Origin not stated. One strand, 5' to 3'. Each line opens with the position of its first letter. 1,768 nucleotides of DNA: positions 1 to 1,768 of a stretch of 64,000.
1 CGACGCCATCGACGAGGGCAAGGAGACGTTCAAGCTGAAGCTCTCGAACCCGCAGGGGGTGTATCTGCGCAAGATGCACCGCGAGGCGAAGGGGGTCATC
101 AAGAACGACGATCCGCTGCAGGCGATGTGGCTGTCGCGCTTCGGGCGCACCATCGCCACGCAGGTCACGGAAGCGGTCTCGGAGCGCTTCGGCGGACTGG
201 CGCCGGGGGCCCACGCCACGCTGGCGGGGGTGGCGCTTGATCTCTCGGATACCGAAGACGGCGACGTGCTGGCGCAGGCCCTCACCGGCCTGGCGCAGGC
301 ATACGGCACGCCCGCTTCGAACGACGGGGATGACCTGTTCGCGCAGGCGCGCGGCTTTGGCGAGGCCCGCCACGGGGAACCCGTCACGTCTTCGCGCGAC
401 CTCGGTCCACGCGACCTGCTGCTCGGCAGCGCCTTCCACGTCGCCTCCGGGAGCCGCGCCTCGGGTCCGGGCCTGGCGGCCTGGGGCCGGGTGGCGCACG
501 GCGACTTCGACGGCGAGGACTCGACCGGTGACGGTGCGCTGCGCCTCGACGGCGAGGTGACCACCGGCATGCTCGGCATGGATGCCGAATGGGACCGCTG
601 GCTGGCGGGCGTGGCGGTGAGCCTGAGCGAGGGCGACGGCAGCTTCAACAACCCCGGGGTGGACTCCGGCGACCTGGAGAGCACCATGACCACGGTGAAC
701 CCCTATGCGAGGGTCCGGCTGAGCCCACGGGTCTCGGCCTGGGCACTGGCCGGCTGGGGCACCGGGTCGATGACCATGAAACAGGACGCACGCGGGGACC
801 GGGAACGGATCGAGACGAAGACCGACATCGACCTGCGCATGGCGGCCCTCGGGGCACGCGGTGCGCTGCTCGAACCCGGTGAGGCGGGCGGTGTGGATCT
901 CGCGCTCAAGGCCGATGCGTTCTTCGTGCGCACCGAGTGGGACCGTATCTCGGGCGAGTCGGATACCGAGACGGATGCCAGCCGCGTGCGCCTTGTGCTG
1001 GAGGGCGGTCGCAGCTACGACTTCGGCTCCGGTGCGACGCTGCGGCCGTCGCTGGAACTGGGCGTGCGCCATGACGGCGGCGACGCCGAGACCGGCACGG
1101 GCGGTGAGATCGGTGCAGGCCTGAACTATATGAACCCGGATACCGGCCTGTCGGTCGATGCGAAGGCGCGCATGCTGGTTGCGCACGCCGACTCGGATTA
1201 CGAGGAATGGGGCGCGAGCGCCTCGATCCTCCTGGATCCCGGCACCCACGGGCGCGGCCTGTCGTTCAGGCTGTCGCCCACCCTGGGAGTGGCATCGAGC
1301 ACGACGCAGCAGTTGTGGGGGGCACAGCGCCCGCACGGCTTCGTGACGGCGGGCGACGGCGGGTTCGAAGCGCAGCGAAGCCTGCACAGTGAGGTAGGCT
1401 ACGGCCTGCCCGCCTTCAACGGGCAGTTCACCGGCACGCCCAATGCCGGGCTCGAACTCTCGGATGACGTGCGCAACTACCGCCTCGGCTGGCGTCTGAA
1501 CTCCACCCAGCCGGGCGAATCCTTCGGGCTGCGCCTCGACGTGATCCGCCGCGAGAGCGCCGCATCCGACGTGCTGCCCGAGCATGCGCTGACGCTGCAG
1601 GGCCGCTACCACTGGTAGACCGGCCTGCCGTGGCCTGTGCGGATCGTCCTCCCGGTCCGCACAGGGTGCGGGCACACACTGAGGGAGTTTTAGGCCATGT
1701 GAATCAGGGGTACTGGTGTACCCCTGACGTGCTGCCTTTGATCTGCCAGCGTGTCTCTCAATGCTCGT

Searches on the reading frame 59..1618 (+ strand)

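Call 12: search_protein_families(library=pfam, proteins=[window:59-1618:+], max_evalue=0.01)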
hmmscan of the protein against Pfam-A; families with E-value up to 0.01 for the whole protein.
window:59-1618:+ (519 aa): 1 family
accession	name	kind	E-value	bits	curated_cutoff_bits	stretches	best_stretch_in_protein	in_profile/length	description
PF13505.12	OMP_b-brl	-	3.1e-05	24.6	28.7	1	121-260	4-122/175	Outer membrane protein beta-barrel domain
